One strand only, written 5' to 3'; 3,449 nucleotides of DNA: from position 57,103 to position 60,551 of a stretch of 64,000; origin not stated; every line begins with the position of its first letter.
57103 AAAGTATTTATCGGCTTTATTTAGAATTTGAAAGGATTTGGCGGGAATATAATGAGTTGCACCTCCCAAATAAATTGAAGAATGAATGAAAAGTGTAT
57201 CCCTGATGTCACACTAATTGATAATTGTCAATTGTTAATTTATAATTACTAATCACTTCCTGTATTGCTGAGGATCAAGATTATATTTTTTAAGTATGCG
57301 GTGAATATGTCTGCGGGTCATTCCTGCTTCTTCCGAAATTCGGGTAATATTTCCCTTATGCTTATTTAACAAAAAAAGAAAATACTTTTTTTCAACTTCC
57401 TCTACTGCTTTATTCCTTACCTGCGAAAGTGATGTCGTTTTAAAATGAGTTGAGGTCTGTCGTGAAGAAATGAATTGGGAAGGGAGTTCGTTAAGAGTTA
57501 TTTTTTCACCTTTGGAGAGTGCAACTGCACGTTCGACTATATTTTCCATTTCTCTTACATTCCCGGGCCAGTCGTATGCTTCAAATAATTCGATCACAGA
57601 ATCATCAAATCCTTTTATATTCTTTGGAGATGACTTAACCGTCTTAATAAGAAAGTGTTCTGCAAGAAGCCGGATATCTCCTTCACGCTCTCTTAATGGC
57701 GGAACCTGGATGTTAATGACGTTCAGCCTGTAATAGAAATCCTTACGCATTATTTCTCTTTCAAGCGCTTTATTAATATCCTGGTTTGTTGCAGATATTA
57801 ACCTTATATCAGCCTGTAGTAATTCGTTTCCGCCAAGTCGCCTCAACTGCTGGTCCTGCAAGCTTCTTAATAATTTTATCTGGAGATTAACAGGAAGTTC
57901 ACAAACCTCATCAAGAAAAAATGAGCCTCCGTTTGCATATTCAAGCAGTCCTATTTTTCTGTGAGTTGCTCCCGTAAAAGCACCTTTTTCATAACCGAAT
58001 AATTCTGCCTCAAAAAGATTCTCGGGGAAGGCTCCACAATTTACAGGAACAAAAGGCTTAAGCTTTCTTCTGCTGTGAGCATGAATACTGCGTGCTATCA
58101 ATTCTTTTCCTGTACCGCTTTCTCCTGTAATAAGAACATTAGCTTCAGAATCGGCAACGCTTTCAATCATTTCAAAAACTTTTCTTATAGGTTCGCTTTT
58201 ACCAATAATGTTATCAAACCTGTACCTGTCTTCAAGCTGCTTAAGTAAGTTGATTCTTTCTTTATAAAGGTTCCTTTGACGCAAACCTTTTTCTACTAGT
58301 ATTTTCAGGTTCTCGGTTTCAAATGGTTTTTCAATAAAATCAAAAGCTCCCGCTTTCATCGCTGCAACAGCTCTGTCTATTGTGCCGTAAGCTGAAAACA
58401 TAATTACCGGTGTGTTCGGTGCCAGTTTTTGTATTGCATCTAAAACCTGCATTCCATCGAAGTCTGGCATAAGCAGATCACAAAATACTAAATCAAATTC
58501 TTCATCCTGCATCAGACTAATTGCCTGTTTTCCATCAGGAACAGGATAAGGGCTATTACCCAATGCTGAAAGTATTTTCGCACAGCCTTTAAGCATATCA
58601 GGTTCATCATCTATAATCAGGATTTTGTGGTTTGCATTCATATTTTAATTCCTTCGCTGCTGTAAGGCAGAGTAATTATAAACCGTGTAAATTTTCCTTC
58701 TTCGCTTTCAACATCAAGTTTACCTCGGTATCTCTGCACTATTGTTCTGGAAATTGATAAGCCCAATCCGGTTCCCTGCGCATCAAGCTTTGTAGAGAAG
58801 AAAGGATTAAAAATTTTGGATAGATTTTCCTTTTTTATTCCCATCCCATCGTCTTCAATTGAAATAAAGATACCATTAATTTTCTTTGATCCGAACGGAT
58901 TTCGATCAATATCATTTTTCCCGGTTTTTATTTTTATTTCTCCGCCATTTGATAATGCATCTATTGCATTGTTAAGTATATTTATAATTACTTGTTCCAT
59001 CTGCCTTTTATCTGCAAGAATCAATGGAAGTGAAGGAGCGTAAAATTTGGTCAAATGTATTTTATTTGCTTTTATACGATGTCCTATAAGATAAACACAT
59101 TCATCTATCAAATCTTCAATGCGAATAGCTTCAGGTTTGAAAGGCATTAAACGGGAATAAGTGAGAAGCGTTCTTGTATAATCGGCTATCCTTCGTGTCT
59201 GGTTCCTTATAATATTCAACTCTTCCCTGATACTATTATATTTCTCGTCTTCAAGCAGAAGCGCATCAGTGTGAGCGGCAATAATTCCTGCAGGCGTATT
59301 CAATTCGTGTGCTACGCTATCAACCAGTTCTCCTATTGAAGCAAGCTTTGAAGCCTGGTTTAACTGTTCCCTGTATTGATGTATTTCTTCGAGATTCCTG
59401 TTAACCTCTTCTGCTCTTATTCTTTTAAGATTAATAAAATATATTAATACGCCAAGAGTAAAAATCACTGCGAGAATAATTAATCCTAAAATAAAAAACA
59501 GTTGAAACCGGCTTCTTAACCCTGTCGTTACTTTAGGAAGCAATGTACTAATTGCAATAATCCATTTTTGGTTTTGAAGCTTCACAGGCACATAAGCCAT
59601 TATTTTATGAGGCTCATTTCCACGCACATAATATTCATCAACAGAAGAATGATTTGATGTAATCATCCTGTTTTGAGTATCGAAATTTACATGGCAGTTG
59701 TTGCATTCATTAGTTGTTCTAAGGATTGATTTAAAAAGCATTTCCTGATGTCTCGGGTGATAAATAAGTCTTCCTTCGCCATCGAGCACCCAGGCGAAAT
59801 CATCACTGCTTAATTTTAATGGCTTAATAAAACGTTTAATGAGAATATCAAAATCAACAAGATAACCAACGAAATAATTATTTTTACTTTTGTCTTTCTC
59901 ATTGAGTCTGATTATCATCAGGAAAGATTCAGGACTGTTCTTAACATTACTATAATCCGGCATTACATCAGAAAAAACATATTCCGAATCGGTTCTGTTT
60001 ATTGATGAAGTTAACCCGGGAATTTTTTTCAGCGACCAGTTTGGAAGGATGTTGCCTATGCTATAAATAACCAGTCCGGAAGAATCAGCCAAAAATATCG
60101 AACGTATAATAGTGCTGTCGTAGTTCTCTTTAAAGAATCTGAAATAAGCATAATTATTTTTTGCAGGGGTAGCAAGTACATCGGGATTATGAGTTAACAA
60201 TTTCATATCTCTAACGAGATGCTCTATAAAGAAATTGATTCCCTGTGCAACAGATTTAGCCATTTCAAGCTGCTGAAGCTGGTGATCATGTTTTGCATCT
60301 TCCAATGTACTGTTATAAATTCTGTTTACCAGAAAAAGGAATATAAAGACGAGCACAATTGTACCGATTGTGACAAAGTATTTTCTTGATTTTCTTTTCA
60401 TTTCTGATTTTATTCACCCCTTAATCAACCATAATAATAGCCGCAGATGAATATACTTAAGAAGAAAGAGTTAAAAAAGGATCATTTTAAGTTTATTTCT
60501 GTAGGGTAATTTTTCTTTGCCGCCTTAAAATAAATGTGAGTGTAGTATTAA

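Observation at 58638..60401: Sensor kinase with a c-type haem-binding motif (CNNCH, nt 59691-59705) in its periplasmic Cache/PAS-like domain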

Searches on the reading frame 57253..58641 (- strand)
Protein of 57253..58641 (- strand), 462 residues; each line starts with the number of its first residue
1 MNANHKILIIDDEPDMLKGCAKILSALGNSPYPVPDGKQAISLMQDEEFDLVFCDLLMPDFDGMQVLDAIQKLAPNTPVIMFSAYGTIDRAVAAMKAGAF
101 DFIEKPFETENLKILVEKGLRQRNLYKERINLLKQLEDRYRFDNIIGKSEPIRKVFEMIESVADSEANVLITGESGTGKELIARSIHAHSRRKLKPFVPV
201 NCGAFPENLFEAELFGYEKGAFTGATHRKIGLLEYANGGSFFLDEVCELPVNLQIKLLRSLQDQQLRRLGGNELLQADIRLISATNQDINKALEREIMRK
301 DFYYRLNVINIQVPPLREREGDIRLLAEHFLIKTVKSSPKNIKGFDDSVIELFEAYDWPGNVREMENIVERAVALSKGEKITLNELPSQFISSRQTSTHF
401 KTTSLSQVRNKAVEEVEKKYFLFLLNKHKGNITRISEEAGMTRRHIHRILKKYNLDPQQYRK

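Call 4: search_protein_families(library=pfam, proteins=[window:57253-58641:-], max_evalue=0.01)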
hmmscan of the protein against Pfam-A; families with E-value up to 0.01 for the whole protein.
window:57253-58641:- (462 aa): 9 families
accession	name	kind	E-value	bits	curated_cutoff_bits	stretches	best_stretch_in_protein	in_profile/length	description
PF00158.32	Sigma54_activat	-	2.7e-67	226.1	20.2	1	145-312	1-168/168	Sigma-54 interaction domain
PF00072.30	Response_reg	-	7.8e-29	100.5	30.2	1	7-115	1-109/111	Response regulator receiver domain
PF25601.1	AAA_lid_14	-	4.1e-26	91.1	27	1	317-398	1-82/87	AAA+ ATPase lid domain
PF14532.12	Sigma54_activ_2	-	4.9e-21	75.9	25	1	146-316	1-138/138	Sigma-54 interaction domain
PF07728.20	AAA_5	-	1.1e-05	25.9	22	1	168-287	1-123/139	AAA domain (dynein-related subfamily)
PF02954.25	HTH_8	-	7.4e-05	22.8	22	1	413-453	2-42/42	Bacterial regulatory protein, Fis family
PF13191.12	AAA_16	-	0.00025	22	32.6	1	146-193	3-51/167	AAA ATPase domain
PF01078.27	Mg_chelatase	-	0.00071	19.5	20.3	0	224-286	93-157/207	Magnesium chelatase, subunit ChlI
PF00004.35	AAA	-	0.0021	18.9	21.2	0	169-299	1-120/131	ATPase family associated with various cellular activities (AAA)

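Call 68: search_protein_families(library=ncbifam, proteins=[window:57253-58641:-], max_evalue=0.001)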
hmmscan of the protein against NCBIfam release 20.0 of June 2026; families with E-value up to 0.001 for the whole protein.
window:57253-58641:- (462 aa): 114 families (the best 25 are shown)
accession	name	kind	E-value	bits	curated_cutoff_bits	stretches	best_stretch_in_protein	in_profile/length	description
NF008469.0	PRK11361.1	equivalog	1.6e-132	442.5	714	1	1-458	1-459/461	acetoacetate metabolism transcriptional regulator AtoC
TIGR02915.1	PEP_resp_reg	equivalog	4.4e-121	404.8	502.6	1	7-455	1-444/445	PEP-CTERM-box response regulator transcription factor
TIGR01818.1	ntrC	equivalog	4.9e-114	381.6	558.6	1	7-421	1-411/463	nitrogen regulation protein NR(I)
NF051870.1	NAssimRespRegNtrX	equivalog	1.2e-111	373.8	600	1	5-452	2-449/452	nitrogen assimilation response regulator NtrX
NF041946.1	LuxO_transreg_Vib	equivalog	1.3e-111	373.7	800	1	34-415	26-405/463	quorum-sensing sigma-54 dependent transcriptional regulator LuxO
NF011695.0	PRK15115.1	equivalog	3.6e-109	365.5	763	1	4-461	6-444/445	two-component system response regulator GlrR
NF007689.0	PRK10365.1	equivalog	1.1e-106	357.3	760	1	4-446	5-435/441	sigma-54-dependent response regulator transcription factor ZraR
NF041552.1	TF_PrdR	equivalog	3.4e-105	352.6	795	1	127-454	248-577/577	sigma-54 dependent transcriptional regulator PrdR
TIGR01817.1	nifA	equivalog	7.5e-94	315.4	528.85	1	110-397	165-449/534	nif-specific transcriptional activator NifA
NF050807.1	TransRegFlbDCaul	equivalog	1.9e-90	303.9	750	1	34-454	30-439/454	sigma-54-dependent transcriptional regulator FlbD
NF008176.1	PRK10923.1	equivalog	1.9e-90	303.7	620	1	6-404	5-401/469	nitrogen regulation protein NR(I)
NF003451.0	PRK05022.1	equivalog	2.6e-90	303.6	476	1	134-455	182-510/512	nitric oxide reductase transcriptional regulator NorR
NF049963.1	RespRegFlgRCampy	domain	1.9e-87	293.9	750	1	45-455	41-429/429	fla regulon two-component system response regulator FlgR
NF038308.1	RNA_repair_RtcR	equivalog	1.4e-86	291.4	650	1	88-409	123-452/530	RNA repair transcriptional activator RtcR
TIGR02329.1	propionate_PrpR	equivalog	4e-85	286.4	499.2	1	133-452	202-526/526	propionate catabolism operon regulatory protein PrpR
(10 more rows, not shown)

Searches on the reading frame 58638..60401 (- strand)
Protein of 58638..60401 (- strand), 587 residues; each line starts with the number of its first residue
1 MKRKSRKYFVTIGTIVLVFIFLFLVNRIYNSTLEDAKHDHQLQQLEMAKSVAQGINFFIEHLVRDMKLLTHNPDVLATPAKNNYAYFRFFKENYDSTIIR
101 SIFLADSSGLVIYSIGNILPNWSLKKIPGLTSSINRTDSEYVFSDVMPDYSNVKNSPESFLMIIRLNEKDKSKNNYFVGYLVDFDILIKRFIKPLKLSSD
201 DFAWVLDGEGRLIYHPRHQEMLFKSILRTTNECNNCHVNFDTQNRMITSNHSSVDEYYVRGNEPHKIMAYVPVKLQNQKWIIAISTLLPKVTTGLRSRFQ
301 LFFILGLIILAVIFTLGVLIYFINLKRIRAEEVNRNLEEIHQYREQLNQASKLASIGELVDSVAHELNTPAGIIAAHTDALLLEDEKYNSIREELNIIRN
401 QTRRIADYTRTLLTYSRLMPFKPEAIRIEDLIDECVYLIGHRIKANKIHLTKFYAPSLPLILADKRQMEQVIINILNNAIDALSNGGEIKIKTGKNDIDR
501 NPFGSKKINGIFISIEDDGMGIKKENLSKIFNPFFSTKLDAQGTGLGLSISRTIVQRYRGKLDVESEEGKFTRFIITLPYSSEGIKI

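Call 4: search_protein_families(library=pfam, proteins=[window:58638-60401:-], max_evalue=0.01)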
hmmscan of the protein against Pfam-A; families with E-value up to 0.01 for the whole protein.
window:58638-60401:- (587 aa): 6 families
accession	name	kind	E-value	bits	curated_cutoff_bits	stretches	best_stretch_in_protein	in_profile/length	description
PF02518.31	HATPase_c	-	2.9e-24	86.1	26.4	1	464-580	2-109/111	Histidine kinase-, DNA gyrase B-, and HSP90-like ATPase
PF02743.24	dCache_1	-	1.6e-08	34.8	45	1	43-222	10-184/240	Cache domain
PF14501.12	HATPase_c_5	-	2e-07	31.3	22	1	470-575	8-99/102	GHKL domain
PF00512.31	HisKA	-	3.2e-07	30.7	26.9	1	357-418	3-63/66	His Kinase A (phospho-acceptor) domain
PF13589.12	HATPase_c_3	-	0.00014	22.4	25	1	468-539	3-62/137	Histidine kinase-, DNA gyrase B-, and HSP90-like ATPase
PF13800.11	Sigma_reg_N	-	0.0073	17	26.3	0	297-341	7-51/91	Sigma factor regulator N-terminal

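Call 68: search_protein_families(library=ncbifam, proteins=[window:58638-60401:-], max_evalue=0.001)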
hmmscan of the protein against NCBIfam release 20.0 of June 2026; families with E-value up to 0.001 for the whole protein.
window:58638-60401:- (587 aa): 80 families (the best 25 are shown)
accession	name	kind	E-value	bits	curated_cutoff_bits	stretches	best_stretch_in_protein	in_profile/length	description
NF008468.0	PRK11360.1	equivalog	1.5e-57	195.3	646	1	336-583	376-611/616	two-component system sensor histidine kinase AtoS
NF046020.1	HisKinCckABruc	equivalog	7.6e-44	149.8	1000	1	341-580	465-707/868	cell cycle histidine kinase CckA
NF046026.1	HisKinCckACaul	equivalog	5.9e-39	133.7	1000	1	341-582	287-534/678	cell cycle histidine kinase CckA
NF010411.0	PRK13837.1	equivalog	4.5e-38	130.8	647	1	332-582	426-677/828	two-component system VirA-like sensor kinase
NF007688.0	PRK10364.1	equivalog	6.5e-37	127.4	479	1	205-581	95-452/460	two-component system sensor histidine kinase ZraS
NF046044.1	PnpS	equivalog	2.7e-36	125.4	400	1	358-579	172-390/390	two-component system histidine kinase PnpS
NF010076.0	PRK13557.1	subfamily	1.1e-34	119.7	631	1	343-583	150-397/540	histidine kinase famiy protein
NF047466.1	hybrid_RR_LvrB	exception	2.4e-34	119.1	500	1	338-580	134-376/377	hybrid histidine kinase/response regulator LvrB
NF038348.1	T2SS_HK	subfamily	1.8e-32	112.5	450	2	447-579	452-572/574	histidine kinase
NF033092.0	HK_WalK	equivalog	5.2e-32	111.2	725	1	358-580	374-594/594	cell wall metabolism sensor histidine kinase WalK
NF052574.1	HisKinEspCMyxo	equivalog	7.1e-32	110.4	1200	1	334-581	395-638/785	serine histidine kinase EspC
NF053867.1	SprKinKinDBac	equivalog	1.7e-30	105.9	775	1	271-582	217-499/500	sporulation kinase KinD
NF008293.1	PRK11073.1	equivalog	2e-29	102.9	240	1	344-580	119-347/349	nitrogen regulation protein NR(II)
NF006800.0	PRK09303.1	equivalog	2.2e-28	99.3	342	1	339-580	136-377/383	histidine kinase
TIGR02956.1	TMAO_torS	equivalog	3.1e-28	98.4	676.5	1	333-580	443-682/967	TMAO reductase system sensor histidine kinase/response regulator TorS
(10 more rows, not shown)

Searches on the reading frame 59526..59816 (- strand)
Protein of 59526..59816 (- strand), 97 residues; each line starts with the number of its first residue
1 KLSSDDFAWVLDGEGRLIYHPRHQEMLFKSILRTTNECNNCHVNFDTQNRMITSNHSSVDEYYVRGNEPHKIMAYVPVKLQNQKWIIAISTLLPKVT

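Call 45: search_solved_structures(query=A4, max_evalue=10, show_alignments=3)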
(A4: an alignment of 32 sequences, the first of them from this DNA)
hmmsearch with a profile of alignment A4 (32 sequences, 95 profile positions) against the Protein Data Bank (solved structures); distinct sequences matched with E-value up to 10: 12.
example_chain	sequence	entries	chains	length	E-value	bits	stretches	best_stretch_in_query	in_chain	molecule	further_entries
4wy9_A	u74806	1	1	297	0.14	15.3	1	10-93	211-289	Putative MCP-type signal transduction protein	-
1jn7_A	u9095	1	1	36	0.35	14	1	35-59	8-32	U-shaped TRANSCRIPTIONAL COFACTOR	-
3bng_A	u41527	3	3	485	0.4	13.8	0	35-59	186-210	Cytochrome c-552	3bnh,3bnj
2mkd_A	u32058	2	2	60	0.46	13.6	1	28-72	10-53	Zinc finger protein 346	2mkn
1jni_A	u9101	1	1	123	0.52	13.5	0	28-43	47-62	DIHEME CYTOCHROME C NAPB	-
3lic_A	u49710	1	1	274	0.57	13.4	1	8-28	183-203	Sensor protein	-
1fu9_A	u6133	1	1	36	0.59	13.3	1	35-58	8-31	U-SHAPED TRANSCRIPTIONAL COFACTOR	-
2emb_A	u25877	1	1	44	0.93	12.7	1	34-60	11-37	Zinc finger protein 473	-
5ol0_A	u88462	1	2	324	1.1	12.4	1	35-59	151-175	Putative silent information regulator 2,Putative silent information regulator 2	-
2eop_A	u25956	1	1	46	1.3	12.2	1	33-56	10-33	Zinc finger protein 268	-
2ep0_A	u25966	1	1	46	1.4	12.1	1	34-53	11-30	Zinc finger protein 28 homolog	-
9nl2_A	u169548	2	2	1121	2.2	11.4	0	33-86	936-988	R2 retrotransposon protein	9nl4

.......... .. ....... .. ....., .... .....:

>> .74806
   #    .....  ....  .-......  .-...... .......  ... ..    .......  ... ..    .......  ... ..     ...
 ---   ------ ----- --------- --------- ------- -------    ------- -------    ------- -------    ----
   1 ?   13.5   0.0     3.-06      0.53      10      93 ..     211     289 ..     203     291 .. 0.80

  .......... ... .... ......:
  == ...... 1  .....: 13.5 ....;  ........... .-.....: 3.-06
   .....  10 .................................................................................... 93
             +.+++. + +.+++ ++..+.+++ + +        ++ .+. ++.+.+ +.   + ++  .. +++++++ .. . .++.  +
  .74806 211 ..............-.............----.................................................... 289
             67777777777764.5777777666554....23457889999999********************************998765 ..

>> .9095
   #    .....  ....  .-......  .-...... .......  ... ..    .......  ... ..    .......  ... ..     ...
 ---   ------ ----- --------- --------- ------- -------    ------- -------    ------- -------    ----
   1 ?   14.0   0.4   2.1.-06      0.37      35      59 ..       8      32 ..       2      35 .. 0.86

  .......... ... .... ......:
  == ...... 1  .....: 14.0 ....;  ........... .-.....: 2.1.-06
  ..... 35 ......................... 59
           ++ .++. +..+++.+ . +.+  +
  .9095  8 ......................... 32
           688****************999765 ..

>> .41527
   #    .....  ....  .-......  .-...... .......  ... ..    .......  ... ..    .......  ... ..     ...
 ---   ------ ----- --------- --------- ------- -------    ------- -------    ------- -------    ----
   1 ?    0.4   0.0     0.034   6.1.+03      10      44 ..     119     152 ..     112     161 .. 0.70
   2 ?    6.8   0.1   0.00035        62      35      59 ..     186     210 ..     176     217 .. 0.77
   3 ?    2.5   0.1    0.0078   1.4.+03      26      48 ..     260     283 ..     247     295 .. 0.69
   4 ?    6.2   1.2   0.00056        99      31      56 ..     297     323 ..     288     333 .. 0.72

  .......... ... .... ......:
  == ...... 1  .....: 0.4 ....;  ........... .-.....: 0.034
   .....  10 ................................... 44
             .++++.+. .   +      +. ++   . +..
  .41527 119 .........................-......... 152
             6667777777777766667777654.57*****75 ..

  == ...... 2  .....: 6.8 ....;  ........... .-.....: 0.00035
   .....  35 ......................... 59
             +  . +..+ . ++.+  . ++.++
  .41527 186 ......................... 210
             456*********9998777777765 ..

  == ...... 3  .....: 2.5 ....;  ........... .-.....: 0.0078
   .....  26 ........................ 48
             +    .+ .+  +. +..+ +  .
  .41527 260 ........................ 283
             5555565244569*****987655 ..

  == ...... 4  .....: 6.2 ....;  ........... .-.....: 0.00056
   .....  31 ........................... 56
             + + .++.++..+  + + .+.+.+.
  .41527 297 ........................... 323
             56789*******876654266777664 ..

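Call 46: search_protein_families(library=pfam, proteins=[window:59526-59816:-], max_evalue=10)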
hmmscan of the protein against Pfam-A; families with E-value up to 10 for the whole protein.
seq(97 aa): 5 families
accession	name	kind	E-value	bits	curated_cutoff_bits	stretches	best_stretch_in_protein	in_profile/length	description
PF14734.12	DUF4469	-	0.023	15.1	22.6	1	54-92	48-86/101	Domain of unknown function (DUF4469) with IG-like fold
PF02743.24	dCache_1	-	0.025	14.6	45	1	7-89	169-239/240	Cache domain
PF17201.10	Cache_3-Cache_2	-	0.042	13.6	27.7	1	7-91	205-284/299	Cache 3/Cache 2 fusion domain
PF08782.15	c-SKI_SMAD_bind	-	0.054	14.1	25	1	36-82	29-75/94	c-SKI Smad4 binding domain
PF08269.17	dCache_2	-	0.093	12.3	26.5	1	3-89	204-290/298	Cache domain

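Call 51: find_homologous_proteins(query=A4, max_evalue=0.00001)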
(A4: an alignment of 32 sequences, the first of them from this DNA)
Query A4 (32 sequences): 243 candidates shared short words with the query, none scored E <= 0.00001.
